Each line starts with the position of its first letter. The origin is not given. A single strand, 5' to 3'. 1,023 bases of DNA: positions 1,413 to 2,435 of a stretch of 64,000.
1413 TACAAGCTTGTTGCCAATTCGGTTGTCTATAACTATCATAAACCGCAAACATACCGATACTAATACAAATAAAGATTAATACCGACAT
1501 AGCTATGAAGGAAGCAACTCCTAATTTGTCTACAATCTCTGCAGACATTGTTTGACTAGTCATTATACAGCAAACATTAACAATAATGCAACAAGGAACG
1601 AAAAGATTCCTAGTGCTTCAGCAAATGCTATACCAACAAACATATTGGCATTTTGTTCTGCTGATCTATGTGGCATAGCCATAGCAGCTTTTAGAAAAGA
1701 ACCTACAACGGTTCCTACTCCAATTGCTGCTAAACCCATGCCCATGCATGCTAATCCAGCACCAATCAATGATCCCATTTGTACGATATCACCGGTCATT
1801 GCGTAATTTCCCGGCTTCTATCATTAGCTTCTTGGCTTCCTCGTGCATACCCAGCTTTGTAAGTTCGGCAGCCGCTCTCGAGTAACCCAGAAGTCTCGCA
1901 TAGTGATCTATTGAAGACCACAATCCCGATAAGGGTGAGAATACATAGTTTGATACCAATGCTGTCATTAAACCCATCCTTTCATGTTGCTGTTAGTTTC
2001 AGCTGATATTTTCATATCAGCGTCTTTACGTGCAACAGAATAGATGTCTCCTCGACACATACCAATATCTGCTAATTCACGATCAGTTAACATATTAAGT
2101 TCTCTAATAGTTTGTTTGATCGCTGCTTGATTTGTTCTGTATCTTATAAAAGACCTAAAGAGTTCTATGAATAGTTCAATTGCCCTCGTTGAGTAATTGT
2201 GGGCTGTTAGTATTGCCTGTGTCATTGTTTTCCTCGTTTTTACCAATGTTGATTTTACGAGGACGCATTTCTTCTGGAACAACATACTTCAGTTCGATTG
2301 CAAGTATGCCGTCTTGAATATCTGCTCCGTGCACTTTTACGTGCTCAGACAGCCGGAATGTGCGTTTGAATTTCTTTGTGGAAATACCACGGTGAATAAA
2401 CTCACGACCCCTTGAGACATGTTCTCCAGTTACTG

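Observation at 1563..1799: ATP synthase c-subunit-like proteolipid encoded by the phage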

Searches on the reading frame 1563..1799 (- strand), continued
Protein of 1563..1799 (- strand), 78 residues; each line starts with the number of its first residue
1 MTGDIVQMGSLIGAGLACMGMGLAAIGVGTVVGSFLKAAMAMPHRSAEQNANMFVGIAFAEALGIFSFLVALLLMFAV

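Call 23: find_related_loci(query=A1, collection=genome_contigs, flank=4000)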
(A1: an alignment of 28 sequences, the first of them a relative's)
Query A1 (78 aa) in genome_contigs; peptide patterns used: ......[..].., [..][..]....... (x = any residue, [..] = any of these).
600 stretches matched a pattern (row limit reached: there are more); 451 encode a relative of the query (tblastn E <= 1e-3); the best 80 are kept; 80 distinct loci.
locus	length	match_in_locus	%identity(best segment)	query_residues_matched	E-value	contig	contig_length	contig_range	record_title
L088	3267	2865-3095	73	1-77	4e-31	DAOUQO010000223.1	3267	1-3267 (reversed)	MAG TPA_asm: Aliiroseovarius sp. isolate CSMAG_128 CSMAG_128_k141_2930636_length_3267_cov_11.0000, whole genome shotgun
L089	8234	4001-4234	76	1-78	4e-31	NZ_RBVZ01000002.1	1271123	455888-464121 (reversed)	Alexandriicola marinus strain LZ-14 Scaffold2, whole genome shotgun sequence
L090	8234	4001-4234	73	1-78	1e-30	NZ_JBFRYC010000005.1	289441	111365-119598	Thioclava arctica strain 15-R06ZXC-3 NMDC70154490_5, whole genome shotgun sequence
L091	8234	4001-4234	74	1-78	2e-30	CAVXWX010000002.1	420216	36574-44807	MAG: uncultured Alphaproteobacteria bacterium isolate MFD03804.bin.2.157 genome assembly, contig: contig_14022, whole ge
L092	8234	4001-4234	65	1-78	1e-30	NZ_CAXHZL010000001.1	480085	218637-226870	MAG: uncultured Limimaricola sp. isolate ERR7163068_binner123_97 ERZ8868305.21, whole genome shotgun sequence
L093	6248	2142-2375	73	1-78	3e-30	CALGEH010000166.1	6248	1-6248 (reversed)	MAG TPA_asm: uncultured Pelagicola sp. isolate ERR2206764_bin.139_CONCOCT_v1.1_MAG genome assembly, contig: ERZ887942.61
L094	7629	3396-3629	73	1-78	3e-30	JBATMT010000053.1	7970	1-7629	MAG: Paracoccaceae bacterium isolate MFD10503_ilm_asm_bin9 k127_247362, whole genome shotgun sequence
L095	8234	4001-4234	72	1-78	5e-30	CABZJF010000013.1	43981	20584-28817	MAG: Rhodobacteraceae bacterium isolate AG-896-A01 genome assembly, contig: AG-896-A01_NODE_13, whole genome shotgun seq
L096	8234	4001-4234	71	1-78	3e-30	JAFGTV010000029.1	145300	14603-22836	MAG: Rhodobacteraceae bacterium isolate ZodW_maxbin.058 k87_4991623, whole genome shotgun sequence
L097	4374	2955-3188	73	1-78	9e-30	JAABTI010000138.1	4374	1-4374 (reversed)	MAG: Rhodobacteraceae bacterium isolate S22.Bin092 Scaffold_130, whole genome shotgun sequence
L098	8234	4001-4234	72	1-78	1e-29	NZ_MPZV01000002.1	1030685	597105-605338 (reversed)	Thioclava sediminum strain TAW-CT134 contig2, whole genome shotgun sequence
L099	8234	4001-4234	73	1-78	3e-29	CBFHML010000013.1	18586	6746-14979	MAG: Roseovarius sp. isolate AGTU_44_bin_32_orig genome assembly, contig: AGTU_44_bin_32_orig_AGTU_44_c_000000000657, wh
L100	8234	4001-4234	72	1-78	3e-29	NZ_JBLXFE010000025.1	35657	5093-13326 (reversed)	MAG: Roseovarius sp. isolate ET02-08 T02maxbin_out.022RE.5K@25, whole genome shotgun sequence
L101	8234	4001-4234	72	1-78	2e-29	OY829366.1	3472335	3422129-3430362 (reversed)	MAG: Dinoroseobacter sp. isolate 50c98fa6-c234-40c2-9b1f-888765ae90fb genome assembly, chromosome: 1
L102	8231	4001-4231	71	1-77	7e-29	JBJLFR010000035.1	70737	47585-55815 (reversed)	MAG: Paracoccaceae bacterium isolate LRMED-261 Rhodobacteraceae-LRMED-261-C35, whole genome shotgun sequence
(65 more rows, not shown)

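Call 44: list_cluster_members(proteins=[P0001, P0026, P0013, P0037])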
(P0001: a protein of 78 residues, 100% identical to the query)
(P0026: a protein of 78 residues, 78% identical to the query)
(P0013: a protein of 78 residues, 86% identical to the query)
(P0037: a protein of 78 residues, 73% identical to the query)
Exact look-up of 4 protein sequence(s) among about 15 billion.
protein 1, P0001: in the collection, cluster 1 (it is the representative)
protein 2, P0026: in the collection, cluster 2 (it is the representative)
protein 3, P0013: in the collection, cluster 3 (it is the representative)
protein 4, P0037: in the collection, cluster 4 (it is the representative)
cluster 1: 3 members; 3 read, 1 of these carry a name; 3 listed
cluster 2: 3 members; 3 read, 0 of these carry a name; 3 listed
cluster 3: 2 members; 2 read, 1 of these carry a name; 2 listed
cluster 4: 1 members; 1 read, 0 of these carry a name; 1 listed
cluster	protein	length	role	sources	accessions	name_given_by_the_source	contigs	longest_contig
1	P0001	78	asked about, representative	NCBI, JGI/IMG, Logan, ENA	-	F-type H+-transporting ATPase subunit c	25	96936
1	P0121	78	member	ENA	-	-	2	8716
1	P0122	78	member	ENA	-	-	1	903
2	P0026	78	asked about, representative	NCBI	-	-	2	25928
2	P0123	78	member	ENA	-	-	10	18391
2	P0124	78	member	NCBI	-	-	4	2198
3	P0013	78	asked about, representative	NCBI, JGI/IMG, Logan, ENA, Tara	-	F-type H+-transporting ATPase subunit c | strand:- start:995 stop:1231 length:237 start_codon:yes stop_codon:yes gene_type:complete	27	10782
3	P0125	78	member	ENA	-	-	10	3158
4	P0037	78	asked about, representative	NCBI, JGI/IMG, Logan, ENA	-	-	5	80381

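Call 68: find_encoding_contigs(protein=P0101, flank=6000, max_places=2)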
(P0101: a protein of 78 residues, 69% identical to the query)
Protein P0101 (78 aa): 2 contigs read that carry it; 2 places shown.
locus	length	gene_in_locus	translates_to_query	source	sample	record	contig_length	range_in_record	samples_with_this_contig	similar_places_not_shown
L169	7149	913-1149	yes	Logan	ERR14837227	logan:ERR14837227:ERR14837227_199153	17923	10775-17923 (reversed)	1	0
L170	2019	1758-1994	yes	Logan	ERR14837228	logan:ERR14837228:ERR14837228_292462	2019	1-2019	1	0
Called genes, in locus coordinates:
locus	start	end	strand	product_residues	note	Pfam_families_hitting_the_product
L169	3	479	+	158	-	?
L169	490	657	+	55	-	-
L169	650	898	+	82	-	PF00462:Glutaredoxin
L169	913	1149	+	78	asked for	PF00137:ATP-synt_C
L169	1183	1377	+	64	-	-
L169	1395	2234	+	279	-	PF00182:Glyco_hydro_19 (weak), PF01471:PG_binding_1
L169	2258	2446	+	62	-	-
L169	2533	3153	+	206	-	-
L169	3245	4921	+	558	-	-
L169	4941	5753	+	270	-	-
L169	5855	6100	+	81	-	-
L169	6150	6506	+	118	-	-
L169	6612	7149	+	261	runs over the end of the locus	PF01467:CTP_transf_like, PF01050:MannoseP_isomer, PF07883:Cupin_2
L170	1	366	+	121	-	?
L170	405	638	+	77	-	-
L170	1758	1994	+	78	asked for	PF00137:ATP-synt_C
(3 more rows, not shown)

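Call 69: find_encoding_contigs(protein=P0035, flank=6000, max_places=2)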
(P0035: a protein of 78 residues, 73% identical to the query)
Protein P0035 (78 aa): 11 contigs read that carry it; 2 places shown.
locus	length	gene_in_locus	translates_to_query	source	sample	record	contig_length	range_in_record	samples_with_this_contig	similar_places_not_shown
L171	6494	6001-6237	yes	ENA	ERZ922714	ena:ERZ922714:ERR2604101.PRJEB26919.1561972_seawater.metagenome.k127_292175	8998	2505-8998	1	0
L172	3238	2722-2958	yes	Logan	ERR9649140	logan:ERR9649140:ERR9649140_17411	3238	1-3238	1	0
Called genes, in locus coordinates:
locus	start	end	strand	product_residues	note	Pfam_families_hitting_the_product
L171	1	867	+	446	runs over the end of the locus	-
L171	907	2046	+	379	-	PF07669:Eco57I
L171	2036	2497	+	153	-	PF02384:N6_Mtase (weak)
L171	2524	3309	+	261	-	-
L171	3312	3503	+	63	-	-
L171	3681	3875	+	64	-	-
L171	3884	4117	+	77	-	-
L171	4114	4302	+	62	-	-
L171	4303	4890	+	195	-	PF00574:CLP_protease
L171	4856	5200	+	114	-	PF10902:WYL_2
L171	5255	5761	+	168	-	-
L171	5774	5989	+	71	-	-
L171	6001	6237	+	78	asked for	PF00137:ATP-synt_C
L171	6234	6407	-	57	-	-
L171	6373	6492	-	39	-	?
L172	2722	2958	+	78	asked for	PF00137:ATP-synt_C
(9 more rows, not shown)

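Call 84: search_protein_families(library=padloc, proteins=[window:1563-1799:-], max_evalue=0.1)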
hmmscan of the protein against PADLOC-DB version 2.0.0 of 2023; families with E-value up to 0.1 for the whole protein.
window:1563-1799:- (78 aa): 1 family
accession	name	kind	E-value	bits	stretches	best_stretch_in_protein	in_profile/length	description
PDLC03833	BnzA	-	0.056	10.1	1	5-65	322-366/544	-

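Call 86: search_protein_families(library=ncbifam, proteins=[P0041, P0044, window:1563-1799:-, P0101, P0035], max_evalue=1e-10)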
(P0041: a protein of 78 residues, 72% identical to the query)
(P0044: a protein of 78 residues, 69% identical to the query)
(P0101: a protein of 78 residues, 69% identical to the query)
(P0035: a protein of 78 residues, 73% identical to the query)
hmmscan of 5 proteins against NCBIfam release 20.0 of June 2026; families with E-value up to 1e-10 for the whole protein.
P0041 (78 aa): 2 families
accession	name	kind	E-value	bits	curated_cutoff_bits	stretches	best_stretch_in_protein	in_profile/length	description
NF005733.0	PRK07558.1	equivalog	2.9e-32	110.6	85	1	6-78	3-75/75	F0F1 ATP synthase subunit C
NF005521.0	PRK07159.1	equivalog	2.7e-11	43.4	122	1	8-76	31-99/101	F0F1 ATP synthase subunit C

P0044 (78 aa): 4 families
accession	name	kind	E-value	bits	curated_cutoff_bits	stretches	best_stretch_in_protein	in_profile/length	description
NF005733.0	PRK07558.1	equivalog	3.9e-32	110.2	85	1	6-78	3-75/75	F0F1 ATP synthase subunit C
NF005521.0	PRK07159.1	equivalog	4.5e-11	42.7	122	1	8-76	31-99/101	F0F1 ATP synthase subunit C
TIGR01260.1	ATP_synt_c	equivalog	5.1e-11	42.4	43.95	1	23-77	4-58/58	ATP synthase F0 subunit C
NF005900.0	PRK07874.1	equivalog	9.8e-11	41.8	114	0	10-71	19-77/80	ATP synthase F0 subunit C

window:1563-1799:- (78 aa): 1 family
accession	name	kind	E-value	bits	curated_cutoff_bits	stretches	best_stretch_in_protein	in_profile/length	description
NF005733.0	PRK07558.1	equivalog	1.2e-23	83.1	85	1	7-78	4-75/75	F0F1 ATP synthase subunit C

P0101 (78 aa): 1 family
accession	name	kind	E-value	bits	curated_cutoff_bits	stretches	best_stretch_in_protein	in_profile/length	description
NF005733.0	PRK07558.1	equivalog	3.9e-28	97.4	85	1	6-78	3-75/75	F0F1 ATP synthase subunit C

P0035 (78 aa): 1 family
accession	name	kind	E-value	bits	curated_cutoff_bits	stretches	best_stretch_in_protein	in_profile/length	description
NF005733.0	PRK07558.1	equivalog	1.1e-28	99.2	85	1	7-77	4-74/75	F0F1 ATP synthase subunit C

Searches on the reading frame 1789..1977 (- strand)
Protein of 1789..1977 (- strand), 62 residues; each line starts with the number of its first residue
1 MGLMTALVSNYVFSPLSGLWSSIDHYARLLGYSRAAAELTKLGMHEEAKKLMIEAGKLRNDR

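Call 3: search_protein_families(library=pfam, proteins=[window:1789-1977:-], max_evalue=10)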
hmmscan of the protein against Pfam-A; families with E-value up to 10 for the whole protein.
window:1789-1977:- (62 aa): 0 families

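Call 4: search_protein_families(library=phrogs, proteins=[window:1789-1977:-], max_evalue=1)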
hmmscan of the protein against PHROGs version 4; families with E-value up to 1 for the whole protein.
window:1789-1977:- (62 aa): 0 families

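Call 9: search_protein_families(library=ncbifam, proteins=[window:1789-1977:-], max_evalue=1)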
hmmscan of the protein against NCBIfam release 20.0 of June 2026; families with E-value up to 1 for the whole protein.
window:1789-1977:- (62 aa): 1 family
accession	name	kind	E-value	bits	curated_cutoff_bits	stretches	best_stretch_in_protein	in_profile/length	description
NF038264.1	kinase_SiaB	equivalog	0.051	13.4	225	1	12-58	51-97/176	biofilm regulation protein kinase SiaB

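Call 49: find_homologous_proteins(query=window:1789-1977:-, max_evalue=0.001)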
Query window:1789-1977:- (62 aa): 168 proteins with E <= 0.001 among 170 candidates; the best 120 are listed.
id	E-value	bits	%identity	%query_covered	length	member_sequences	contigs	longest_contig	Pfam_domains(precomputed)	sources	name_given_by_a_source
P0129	4.7e-30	119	98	95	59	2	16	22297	-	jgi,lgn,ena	jgi:hypothetical protein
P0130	1.8e-23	98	78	95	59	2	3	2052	-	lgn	-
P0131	4.8e-23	97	78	95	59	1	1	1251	-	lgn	-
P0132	6.7e-23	97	80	95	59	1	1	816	-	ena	-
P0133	8.8e-22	93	73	95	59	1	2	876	-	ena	-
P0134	9.8e-22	93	76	95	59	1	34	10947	-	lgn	-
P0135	1.9e-21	92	71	95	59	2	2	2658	-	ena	-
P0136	2.0e-21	92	73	95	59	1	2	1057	-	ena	-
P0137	3.9e-21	91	71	95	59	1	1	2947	-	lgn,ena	-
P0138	6.6e-21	90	71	95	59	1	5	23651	-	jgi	jgi:hypothetical protein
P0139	1.2e-20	90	72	94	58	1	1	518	-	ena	-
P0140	2.6e-20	88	69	95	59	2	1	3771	-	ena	-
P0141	3.2e-20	88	71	94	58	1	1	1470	-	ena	-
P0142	3.3e-20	88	69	94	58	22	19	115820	-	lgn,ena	-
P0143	4.1e-20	88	69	95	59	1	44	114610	-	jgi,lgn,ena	jgi:hypothetical protein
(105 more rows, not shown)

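Call 51: search_dna_similar(collection=phages, mode=protein, query=window:1789-1977:-, max_evalue=0.1, max_rows=15)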
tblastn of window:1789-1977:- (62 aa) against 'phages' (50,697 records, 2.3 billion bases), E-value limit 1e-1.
Records with a match: 4; places in all: 4; records where one place covers at least 80% of the query: 4.
Best place of each record, by identity: <60% 4.
By first word of the organism name: Methylophilales 4.
By host as written in the record: Methylophilales_sp._H5P1 4.
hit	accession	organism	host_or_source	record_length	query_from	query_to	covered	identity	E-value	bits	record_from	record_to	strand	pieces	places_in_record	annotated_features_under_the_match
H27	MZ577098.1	Methylophilales phage Melnitz-3 EXVC039M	Methylophilales_sp._H5P1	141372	5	60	90%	35.7%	5e-5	44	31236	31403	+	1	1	hypothetical protein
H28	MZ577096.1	Methylophilales phage Melnitz-2 EXVC040M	Methylophilales_sp._H5P1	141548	5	60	90%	35.7%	5e-5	44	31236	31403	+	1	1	hypothetical protein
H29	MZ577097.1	Methylophilales phage Melnitz EXVC044M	Methylophilales_sp._H5P1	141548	5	60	90%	35.7%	5e-5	44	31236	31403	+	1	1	hypothetical protein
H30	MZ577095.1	Methylophilales phage Melnitz-1 EXVC043M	Methylophilales_sp._H5P1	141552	5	60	90%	35.7%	5e-5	44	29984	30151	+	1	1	hypothetical protein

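Call 52: get_annotated_region(hit=H29, flank=3500)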
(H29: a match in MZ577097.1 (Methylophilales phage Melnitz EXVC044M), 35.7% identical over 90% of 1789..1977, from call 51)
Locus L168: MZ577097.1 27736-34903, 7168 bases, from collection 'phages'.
description: Methylophilales phage Melnitz EXVC044M, complete genome.
organism: Methylophilales phage Melnitz EXVC044M (NCBI taxid 2832338)
taxonomy: Viruses; Duplodnaviria; Heunggongvirae; Uroviricota; Caudoviricetes; Kyanoviridae
host: Methylophilales_sp._H5P1; source: -; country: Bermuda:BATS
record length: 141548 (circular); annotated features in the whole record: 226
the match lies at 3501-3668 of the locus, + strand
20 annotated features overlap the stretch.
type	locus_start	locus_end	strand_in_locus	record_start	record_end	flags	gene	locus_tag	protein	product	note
CDS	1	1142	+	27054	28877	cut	-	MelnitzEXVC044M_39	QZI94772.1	vitamin B12-dependent ribonucleoside-diphosphate reductase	-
CDS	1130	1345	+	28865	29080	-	-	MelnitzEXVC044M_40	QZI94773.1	hypothetical protein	-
CDS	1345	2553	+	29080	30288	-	-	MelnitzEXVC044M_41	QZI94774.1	ribonucleotide reductase, small chain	-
CDS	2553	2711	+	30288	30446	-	-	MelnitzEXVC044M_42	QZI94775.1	hypothetical protein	-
CDS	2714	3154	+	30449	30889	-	-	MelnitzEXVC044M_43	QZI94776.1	hypothetical protein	-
CDS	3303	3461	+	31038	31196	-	-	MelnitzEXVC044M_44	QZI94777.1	hypothetical protein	-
CDS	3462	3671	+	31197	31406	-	-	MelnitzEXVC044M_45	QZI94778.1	hypothetical protein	-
CDS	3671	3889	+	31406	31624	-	-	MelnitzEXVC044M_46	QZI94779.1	protein of unknown function DUF1127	-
CDS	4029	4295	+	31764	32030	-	-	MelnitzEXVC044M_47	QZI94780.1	hypothetical protein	-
CDS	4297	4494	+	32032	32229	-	-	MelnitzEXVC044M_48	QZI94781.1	hypothetical protein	-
CDS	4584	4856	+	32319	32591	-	-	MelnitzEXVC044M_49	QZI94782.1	hypothetical protein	-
CDS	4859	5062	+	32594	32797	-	-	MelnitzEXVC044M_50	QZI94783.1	hypothetical protein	-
CDS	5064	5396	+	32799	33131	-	-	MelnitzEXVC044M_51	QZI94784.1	hypothetical protein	-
CDS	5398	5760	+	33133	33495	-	-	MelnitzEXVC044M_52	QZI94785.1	hypothetical protein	-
CDS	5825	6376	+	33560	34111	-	-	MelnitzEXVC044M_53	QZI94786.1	hypothetical protein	-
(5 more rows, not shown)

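Call 73: predict_structure(alignment_id=A3)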
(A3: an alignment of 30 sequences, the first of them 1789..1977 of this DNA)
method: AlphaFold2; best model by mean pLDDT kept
length: 62 residues; sequences in the alignment: 30
mean_pLDDT: 79.7   pTM: 0.53
mean pLDDT of the five models: 79.7, 78.7, 76.1, 75.5, 74.0
residues with pLDDT >= 90: 30; 70-90: 14; 50-70: 18; < 50: 0
segments of 3 or more residues with pLDDT < 50: none
pLDDT, mean of each block of 10 residues (from residue 1): 55 62 88 93 94 89 70
secondary structure, 60 per line:
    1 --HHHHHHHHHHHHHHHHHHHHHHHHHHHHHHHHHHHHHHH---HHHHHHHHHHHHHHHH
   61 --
elements in order: H3-41 H45-60

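Call 77: fold_search(model_id=the predicted structure, library=pdb)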
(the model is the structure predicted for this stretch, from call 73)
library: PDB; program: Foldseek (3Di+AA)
matches with E <= 10: 76; with E <= 0.001: 0
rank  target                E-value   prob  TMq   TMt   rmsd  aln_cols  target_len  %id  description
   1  5jno_B                1.1e+00  0.95  0.53  0.58   0.9        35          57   40  Crystal structure of the BD1-NTPR complex from BEND3 and PICH (released 2017-09-13)
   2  8d9x_A                2.3e+00  0.82  0.67  0.21   1.2        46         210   13  Cryo-EM structure of human DELE1 in oligomeric form (released 2023-06-14)
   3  8upa_A                2.7e+00  0.87  0.54  0.60   0.5        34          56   38  Structure of gp130 in complex with a de novo designed IL-6 mimetic (released 2024-08-28)
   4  4cgw_A                2.7e+00  0.51  0.51  0.29   2.8        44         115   14  Second TPR of Spaghetti (RPAP3) bound to HSP90 peptide SRMEEVD (released 2014-05-14)
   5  5fzr_A                2.9e+00  0.84  0.52  0.30   0.5        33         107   33  Designed TPR Protein M4N delta C (CF I) (released 2016-10-12)
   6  3zc0_C                2.9e+00  0.69  0.78  0.28   3.1        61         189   16  Structure of AfC3PO - duplex RNA complex (released 2013-01-23)
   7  3zc0_D                3.3e+00  0.60  0.74  0.26   3.1        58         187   17  Structure of AfC3PO - duplex RNA complex (released 2013-01-23)
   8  6b85_A                3.3e+00  0.60  0.72  0.24   1.9        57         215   19  Crystal structure of transmembrane protein TMHC4_R (released 2018-03-14)
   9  3zc1_C                3.8e+00  0.60  0.78  0.28   3.1        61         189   16  Crystal structure of AfC3PO (released 2013-01-23)
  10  3zc0_B                3.8e+00  0.60  0.78  0.27   3.1        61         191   16  Structure of AfC3PO - duplex RNA complex (released 2013-01-23)
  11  8uos_A                4.0e+00  0.75  0.60  0.64   0.6        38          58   21  Designed IL-1R antagonist IL-1Rmb80 (released 2024-08-28)
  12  5fzq_B                4.3e+00  0.69  0.52  0.31   0.5        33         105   33  Designed TPR Protein M4N (released 2016-10-12)
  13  2nox_J                4.3e+00  0.63  0.65  0.16   0.9        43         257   16  Crystal structure of tryptophan 2,3-dioxygenase from Ralstonia metallidurans (released 2006-12-19)
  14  7roy_C                4.3e+00  0.60  0.48  0.08   0.6        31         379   22  The structure of the Fem1B:FNIP1 complex (released 2021-10-13)
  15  7ywy_A                4.3e+00  0.25  0.42  0.31   9.8        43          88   19  Structure of the GroEL chaperonin in complex with the CnoX chaperedoxin (released 2023-02-22)
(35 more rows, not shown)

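Call 84: search_protein_families(library=padloc, proteins=[window:1789-1977:-], max_evalue=0.1)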
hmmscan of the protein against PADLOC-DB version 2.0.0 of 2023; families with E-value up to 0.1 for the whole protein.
window:1789-1977:- (62 aa): 0 families

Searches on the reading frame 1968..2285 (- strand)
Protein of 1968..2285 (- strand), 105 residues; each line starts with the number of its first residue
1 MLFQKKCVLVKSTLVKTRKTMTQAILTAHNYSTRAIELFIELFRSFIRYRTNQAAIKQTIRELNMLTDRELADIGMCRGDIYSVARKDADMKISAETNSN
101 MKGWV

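Call 3: search_protein_families(library=pfam, proteins=[window:1968-2285:-], max_evalue=10)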
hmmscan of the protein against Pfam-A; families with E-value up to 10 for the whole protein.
window:1968-2285:- (105 aa): 1 family
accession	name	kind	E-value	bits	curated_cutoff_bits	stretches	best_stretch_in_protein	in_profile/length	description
PF06568.16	DUF1127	-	1.4e-10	41.2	23.3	1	47-82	9-37/37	Domain of unknown function (DUF1127)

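Call 4: search_protein_families(library=phrogs, proteins=[window:1968-2285:-], max_evalue=1)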
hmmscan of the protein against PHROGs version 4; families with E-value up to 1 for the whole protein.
window:1968-2285:- (105 aa): 3 families
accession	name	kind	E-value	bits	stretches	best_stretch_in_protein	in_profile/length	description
phrog_26566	-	unknown function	1.5e-09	38.6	1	55-88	14-47/52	-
phrog_10234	-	unknown function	0.19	12.7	1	59-73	5-19/55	-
phrog_29331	-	unknown function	0.23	12.4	1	57-94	31-68/83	-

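Call 84: search_protein_families(library=padloc, proteins=[window:1968-2285:-], max_evalue=0.1)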
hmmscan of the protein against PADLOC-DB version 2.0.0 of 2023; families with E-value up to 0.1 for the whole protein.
window:1968-2285:- (105 aa): 0 families
